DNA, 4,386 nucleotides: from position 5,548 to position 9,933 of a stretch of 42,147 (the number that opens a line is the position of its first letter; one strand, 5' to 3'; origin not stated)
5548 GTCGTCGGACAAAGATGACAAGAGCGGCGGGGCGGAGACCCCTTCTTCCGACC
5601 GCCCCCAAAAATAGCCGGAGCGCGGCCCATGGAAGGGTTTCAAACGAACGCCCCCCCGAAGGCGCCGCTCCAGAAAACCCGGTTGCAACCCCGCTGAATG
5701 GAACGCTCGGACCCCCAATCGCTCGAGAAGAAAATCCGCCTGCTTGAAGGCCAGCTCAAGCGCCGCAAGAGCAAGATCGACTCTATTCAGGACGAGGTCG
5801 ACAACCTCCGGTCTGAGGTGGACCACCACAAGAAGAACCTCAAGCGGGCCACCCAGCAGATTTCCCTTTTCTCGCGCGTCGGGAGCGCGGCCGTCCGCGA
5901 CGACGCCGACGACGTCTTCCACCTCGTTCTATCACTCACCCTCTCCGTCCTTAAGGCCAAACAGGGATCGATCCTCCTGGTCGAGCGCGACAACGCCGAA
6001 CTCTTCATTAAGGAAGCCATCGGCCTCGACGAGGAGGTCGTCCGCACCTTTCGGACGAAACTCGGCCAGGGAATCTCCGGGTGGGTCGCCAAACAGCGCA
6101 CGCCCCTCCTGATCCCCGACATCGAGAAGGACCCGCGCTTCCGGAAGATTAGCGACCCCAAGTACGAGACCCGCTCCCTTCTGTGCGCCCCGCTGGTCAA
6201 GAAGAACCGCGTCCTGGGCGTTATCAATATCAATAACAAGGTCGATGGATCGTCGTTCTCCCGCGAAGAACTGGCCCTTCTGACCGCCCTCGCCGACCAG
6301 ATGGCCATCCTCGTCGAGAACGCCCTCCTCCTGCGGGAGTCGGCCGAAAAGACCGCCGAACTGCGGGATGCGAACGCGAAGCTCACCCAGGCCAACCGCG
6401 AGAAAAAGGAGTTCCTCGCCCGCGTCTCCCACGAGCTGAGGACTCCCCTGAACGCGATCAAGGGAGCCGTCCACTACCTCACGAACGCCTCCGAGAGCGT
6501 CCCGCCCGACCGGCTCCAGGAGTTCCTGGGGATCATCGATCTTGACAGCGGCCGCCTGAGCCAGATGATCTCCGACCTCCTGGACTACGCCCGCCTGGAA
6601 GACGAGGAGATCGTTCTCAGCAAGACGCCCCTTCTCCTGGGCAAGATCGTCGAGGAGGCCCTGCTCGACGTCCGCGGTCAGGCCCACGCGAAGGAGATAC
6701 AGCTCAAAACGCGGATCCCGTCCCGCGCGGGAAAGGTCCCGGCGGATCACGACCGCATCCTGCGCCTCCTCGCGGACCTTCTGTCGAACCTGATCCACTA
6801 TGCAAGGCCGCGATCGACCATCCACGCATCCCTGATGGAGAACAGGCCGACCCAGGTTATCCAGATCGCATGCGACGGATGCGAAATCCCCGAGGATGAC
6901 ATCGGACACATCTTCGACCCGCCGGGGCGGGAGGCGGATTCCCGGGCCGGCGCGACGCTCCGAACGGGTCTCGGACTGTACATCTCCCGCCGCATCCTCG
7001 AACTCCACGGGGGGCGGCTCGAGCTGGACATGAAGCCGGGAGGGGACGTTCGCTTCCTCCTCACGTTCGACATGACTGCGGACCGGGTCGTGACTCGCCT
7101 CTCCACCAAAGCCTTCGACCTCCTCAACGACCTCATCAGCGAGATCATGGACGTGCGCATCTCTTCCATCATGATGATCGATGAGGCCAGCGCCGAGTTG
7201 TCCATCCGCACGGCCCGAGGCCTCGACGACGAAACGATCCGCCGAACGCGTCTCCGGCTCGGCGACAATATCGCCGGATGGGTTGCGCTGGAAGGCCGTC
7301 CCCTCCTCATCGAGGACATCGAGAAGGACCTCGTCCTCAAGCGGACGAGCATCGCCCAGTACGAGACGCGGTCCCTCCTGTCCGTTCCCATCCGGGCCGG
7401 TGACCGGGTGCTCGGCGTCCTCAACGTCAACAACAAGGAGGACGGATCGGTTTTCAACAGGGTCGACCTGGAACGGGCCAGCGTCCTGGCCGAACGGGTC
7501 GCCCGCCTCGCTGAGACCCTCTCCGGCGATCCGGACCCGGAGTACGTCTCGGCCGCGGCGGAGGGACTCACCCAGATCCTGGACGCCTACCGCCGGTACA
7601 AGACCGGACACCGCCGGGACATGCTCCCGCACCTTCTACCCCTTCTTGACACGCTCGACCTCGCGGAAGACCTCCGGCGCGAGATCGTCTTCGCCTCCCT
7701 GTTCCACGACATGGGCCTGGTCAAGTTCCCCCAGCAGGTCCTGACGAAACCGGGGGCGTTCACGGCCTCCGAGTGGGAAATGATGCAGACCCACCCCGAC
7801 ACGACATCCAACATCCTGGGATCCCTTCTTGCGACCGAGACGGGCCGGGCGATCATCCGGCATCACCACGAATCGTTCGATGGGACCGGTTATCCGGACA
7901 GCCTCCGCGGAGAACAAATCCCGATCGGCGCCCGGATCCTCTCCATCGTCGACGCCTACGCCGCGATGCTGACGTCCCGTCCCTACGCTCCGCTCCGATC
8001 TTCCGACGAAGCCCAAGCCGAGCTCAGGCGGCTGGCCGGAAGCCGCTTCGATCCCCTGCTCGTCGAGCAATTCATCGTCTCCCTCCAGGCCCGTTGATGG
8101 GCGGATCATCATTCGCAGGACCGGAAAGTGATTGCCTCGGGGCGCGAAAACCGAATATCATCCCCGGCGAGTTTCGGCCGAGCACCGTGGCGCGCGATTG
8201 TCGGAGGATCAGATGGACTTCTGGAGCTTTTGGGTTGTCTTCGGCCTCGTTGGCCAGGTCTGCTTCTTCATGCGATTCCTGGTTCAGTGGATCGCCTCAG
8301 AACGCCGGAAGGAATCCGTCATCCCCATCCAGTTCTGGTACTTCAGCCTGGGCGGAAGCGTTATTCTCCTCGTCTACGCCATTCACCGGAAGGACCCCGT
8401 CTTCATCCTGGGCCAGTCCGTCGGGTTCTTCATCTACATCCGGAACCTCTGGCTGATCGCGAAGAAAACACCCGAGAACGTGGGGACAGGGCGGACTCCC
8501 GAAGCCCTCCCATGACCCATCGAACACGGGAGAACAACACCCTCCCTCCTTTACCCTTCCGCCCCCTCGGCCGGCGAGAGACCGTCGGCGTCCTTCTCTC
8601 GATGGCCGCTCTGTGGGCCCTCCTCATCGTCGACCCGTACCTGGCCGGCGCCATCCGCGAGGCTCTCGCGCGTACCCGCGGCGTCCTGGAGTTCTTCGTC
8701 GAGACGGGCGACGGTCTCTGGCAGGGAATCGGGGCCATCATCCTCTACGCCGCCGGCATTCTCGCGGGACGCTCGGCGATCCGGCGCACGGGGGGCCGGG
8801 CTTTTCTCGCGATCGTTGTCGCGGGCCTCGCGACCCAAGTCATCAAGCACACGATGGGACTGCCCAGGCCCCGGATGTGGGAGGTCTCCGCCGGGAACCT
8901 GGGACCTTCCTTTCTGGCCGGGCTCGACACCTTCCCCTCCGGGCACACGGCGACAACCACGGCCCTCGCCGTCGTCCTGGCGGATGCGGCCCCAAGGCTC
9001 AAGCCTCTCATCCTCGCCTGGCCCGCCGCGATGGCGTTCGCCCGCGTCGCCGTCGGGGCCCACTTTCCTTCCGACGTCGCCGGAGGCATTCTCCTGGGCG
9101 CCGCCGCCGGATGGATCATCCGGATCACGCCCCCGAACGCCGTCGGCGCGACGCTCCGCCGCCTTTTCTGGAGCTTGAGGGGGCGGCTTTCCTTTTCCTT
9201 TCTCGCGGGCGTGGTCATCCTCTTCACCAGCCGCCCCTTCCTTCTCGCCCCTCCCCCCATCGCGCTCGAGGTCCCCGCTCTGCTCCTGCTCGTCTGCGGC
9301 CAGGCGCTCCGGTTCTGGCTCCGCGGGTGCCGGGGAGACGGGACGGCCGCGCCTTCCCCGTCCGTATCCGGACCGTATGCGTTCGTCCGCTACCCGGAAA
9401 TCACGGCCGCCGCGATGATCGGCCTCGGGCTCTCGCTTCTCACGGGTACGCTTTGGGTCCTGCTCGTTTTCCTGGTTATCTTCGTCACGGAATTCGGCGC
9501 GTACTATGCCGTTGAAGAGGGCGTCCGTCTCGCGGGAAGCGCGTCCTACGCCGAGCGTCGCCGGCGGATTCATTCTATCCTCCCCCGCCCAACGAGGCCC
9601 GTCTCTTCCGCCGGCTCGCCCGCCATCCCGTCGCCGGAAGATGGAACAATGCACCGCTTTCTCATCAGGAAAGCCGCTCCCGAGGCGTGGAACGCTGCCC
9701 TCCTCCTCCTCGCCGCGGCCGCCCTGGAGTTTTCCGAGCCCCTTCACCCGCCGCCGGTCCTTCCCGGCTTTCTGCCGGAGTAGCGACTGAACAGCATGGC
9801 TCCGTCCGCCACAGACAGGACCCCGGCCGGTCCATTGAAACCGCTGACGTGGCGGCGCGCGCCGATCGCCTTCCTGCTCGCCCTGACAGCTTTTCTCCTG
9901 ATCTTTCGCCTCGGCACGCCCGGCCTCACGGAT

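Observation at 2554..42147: Family of strictly periodic 7-nt and 8-nt tandem arrays in most intergenic spacers, usually starting at the stop codon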

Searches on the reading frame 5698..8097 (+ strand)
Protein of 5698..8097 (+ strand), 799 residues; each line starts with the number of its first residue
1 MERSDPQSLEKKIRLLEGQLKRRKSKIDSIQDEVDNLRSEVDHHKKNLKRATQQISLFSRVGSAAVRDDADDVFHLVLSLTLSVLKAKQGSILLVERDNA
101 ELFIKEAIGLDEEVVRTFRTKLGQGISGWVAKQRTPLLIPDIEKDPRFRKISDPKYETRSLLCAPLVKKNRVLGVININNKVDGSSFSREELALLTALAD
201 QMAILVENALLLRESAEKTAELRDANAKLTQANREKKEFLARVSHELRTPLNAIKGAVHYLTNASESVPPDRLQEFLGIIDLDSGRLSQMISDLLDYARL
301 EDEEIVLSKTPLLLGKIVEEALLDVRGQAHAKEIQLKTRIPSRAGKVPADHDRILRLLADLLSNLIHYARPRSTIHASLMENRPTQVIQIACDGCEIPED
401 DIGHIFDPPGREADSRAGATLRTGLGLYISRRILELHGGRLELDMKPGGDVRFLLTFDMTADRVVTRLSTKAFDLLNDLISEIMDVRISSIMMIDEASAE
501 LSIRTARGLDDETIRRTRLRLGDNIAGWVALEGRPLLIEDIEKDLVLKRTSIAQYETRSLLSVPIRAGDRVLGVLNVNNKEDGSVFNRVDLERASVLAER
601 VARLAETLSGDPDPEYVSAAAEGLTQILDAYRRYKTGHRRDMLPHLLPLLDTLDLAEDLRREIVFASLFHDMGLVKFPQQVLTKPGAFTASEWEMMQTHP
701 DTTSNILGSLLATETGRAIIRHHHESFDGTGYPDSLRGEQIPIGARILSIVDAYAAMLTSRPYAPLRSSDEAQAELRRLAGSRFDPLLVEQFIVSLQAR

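Call 14: search_protein_families(library=pfam, proteins=[window:5698-8097:+])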
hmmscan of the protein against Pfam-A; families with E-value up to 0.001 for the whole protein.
window:5698-8097:+ (799 aa): 7 families
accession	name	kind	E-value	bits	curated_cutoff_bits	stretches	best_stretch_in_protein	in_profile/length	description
PF01590.32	GAF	-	8.2e-36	123.9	22.4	2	69-204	1-131/133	GAF domain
PF13185.12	GAF_2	-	1.2e-33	116.7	28.6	2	69-207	3-136/136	GAF domain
PF13487.12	HD_5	-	5.8e-31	108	27.2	1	626-786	5-168/170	HD domain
PF13492.12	GAF_3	-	4.5e-20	72.8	27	2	72-208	4-129/129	GAF domain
PF00512.31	HisKA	-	1.5e-17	63.9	26.9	1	236-302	2-65/66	His Kinase A (phospho-acceptor) domain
PF02518.31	HATPase_c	-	1.7e-17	64.3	26.4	1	350-459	2-109/111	Histidine kinase-, DNA gyrase B-, and HSP90-like ATPase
PF01966.28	HD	-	8.3e-12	45.9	22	1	655-757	15-116/116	HD domain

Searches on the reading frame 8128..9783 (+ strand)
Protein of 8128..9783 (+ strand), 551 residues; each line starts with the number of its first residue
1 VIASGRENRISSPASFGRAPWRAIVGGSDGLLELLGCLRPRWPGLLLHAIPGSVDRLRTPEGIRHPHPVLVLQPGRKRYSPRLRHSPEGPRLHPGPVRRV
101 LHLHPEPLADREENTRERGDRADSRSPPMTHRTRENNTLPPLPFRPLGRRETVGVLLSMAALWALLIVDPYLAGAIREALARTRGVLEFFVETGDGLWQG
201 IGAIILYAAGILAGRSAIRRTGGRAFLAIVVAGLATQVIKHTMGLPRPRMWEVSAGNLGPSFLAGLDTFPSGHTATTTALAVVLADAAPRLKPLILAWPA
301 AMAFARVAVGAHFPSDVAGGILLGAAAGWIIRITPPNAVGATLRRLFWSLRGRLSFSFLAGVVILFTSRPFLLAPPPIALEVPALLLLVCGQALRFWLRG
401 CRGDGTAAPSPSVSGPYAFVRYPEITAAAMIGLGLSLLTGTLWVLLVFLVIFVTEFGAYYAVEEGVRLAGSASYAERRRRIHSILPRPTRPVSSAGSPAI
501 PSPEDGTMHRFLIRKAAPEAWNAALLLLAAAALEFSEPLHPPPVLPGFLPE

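Call 14: search_protein_families(library=pfam, proteins=[window:8128-9783:+])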
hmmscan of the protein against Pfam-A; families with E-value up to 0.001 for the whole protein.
window:8128-9783:+ (551 aa): 3 families
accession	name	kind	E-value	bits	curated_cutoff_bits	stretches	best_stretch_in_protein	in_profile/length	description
PF01569.27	PAP2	-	1.2e-22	80.5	27.2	1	225-336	5-126/130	PAP2 superfamily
PF14378.12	PAP2_3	-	6.6e-10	39.5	27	1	262-328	120-188/190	PAP2 superfamily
PF04191.18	PEMT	-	1.1e-05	26.2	25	1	410-464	41-95/105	Phospholipid methyltransferase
